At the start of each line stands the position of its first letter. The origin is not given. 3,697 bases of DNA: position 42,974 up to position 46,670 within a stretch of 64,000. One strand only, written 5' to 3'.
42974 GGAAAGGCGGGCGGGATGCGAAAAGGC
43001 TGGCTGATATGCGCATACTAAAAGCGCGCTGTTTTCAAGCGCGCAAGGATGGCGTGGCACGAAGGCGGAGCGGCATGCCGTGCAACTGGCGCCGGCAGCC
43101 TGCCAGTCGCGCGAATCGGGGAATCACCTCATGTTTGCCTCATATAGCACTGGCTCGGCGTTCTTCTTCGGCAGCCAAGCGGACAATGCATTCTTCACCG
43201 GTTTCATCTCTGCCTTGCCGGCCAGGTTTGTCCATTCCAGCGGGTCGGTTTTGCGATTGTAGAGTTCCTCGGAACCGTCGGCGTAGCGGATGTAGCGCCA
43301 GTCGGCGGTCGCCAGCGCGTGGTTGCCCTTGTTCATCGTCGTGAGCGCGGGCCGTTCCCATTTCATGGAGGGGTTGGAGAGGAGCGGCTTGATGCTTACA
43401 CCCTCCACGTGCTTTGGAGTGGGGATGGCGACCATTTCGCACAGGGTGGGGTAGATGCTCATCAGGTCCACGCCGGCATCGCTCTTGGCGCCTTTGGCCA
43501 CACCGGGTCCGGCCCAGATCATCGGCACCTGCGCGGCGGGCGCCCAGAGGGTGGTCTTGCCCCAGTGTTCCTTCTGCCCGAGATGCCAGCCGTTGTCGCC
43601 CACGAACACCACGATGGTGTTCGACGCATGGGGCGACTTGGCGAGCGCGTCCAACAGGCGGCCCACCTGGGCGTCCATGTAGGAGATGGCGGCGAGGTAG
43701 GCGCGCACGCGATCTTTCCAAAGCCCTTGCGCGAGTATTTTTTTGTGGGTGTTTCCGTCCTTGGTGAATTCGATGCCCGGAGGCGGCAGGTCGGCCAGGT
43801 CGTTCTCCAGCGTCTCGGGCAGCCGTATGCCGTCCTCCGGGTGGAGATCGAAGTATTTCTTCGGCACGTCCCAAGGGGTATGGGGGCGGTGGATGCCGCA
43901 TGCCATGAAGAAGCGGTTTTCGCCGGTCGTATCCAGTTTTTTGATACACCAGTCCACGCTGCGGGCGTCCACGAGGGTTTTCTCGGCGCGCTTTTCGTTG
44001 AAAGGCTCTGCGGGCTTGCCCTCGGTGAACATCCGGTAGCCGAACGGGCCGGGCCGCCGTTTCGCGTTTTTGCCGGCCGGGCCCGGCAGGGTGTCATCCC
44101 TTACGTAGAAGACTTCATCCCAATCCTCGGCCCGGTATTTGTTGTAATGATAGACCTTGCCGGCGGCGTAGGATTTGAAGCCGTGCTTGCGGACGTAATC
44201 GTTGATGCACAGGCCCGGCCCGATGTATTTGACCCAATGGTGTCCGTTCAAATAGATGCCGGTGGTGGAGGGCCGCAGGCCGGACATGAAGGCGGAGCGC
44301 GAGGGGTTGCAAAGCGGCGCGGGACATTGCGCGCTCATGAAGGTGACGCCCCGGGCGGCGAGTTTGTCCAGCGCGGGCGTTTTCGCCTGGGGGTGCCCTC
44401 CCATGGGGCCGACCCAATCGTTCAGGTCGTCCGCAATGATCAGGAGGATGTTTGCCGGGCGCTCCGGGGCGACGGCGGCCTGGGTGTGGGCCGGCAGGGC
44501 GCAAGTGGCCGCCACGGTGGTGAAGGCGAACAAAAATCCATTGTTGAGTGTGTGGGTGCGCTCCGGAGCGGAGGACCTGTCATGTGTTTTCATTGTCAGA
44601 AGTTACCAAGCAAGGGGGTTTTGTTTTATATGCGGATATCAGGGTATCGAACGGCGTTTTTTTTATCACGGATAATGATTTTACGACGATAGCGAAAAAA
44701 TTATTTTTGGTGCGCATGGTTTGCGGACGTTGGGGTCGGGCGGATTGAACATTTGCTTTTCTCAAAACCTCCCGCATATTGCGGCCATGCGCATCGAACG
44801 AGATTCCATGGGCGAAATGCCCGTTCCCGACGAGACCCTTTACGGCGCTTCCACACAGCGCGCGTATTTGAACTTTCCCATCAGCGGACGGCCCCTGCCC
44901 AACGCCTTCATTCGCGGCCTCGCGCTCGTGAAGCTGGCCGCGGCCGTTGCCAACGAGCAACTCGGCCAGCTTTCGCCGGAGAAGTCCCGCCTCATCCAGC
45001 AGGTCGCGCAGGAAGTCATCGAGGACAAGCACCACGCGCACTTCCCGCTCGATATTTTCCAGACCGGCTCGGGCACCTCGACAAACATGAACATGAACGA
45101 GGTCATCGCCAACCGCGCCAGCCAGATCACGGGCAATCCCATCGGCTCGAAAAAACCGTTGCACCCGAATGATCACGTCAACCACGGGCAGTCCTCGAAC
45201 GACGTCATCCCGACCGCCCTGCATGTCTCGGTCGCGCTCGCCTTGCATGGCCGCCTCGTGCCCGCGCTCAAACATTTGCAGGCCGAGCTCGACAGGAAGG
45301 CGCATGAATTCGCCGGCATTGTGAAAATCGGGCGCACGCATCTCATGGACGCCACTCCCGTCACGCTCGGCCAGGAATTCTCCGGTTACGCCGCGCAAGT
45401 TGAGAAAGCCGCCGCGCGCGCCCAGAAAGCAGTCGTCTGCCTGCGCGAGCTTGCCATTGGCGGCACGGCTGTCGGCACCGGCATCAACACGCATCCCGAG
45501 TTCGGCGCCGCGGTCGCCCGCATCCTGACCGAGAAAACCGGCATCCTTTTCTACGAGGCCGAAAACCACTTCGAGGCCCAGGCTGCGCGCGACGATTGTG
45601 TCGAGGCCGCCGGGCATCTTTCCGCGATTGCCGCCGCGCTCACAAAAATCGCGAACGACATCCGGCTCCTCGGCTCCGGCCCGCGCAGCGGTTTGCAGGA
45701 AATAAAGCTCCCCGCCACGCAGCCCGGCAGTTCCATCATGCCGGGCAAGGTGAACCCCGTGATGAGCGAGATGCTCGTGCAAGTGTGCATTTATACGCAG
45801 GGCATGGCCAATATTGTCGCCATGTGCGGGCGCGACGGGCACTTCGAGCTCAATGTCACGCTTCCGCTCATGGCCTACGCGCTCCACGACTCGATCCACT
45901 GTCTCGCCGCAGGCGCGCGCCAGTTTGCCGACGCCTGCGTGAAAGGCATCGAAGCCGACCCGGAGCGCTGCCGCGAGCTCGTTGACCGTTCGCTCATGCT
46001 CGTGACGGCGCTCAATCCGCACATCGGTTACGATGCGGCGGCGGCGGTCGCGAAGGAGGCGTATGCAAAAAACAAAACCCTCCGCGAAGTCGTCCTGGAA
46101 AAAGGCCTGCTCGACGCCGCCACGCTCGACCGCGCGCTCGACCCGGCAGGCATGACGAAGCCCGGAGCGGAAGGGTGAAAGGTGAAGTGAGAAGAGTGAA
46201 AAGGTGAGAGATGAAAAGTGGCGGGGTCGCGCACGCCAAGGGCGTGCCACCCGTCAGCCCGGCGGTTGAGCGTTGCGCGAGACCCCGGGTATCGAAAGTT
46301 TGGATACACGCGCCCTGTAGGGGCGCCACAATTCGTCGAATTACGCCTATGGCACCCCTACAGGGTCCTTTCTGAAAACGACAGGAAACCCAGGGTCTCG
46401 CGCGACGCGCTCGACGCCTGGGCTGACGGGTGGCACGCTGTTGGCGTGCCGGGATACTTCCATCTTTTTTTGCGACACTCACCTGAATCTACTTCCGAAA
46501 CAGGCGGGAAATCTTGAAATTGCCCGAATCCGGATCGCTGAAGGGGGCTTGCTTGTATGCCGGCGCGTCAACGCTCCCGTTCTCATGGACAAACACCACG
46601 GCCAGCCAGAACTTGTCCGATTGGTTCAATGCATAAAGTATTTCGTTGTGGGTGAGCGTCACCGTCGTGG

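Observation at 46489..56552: Three-gene methylase / HEPN-ATPase / helicase-nuclease defence operon with no classical restriction enzyme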

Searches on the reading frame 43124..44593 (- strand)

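Call 21: search_protein_families(library=pfam, proteins=[window:43124-44593:-], max_evalue=0.001)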
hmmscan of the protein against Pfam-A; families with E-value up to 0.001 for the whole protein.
window:43124-44593:- (489 aa): 3 families
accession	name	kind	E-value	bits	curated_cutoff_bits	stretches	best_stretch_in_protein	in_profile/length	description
PF00884.28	Sulfatase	-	9.6e-37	127.3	25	1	48-386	2-297/301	Sulfatase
PF16347.10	SGSH_C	-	6e-11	43.2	29.3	1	341-476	3-150/154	N-sulphoglucosamine sulphohydrolase, C-terminal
PF01663.27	Phosphodiest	-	3.8e-06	27.2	23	0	71-117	19-66/342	Type I phosphodiesterase / nucleotide pyrophosphatase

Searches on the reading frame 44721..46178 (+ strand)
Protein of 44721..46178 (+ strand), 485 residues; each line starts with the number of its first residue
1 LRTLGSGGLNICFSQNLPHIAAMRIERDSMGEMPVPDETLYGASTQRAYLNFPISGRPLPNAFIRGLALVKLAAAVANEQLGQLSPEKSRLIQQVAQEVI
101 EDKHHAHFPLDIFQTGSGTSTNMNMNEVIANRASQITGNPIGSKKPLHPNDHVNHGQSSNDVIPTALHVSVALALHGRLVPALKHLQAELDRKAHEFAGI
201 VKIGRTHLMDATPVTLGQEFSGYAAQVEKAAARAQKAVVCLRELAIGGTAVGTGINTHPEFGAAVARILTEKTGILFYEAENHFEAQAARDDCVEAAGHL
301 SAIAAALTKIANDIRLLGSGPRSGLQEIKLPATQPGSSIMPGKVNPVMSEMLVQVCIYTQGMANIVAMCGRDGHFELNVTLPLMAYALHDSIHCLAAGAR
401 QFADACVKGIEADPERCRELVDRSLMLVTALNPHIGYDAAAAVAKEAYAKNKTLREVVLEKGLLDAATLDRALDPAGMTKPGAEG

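Call 21: search_protein_families(library=pfam, proteins=[window:44721-46178:+], max_evalue=0.001)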
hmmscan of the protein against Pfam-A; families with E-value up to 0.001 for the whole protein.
window:44721-46178:+ (485 aa): 2 families
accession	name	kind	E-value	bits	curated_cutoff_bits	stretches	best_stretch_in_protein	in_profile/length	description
PF00206.25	Lyase_1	-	5.4e-94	315.6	27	1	31-358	1-309/312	Lyase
PF10415.14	FumaraseC_C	-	1.3e-24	86.8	32.5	1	427-480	1-54/54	Fumarase C C-terminus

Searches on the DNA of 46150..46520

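Call 59: search_rna_families(source=window, start=46150, end=46520, threshold=evalue, max_evalue=1)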
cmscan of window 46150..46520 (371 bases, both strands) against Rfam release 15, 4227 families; matches with E-value up to 1: 0.
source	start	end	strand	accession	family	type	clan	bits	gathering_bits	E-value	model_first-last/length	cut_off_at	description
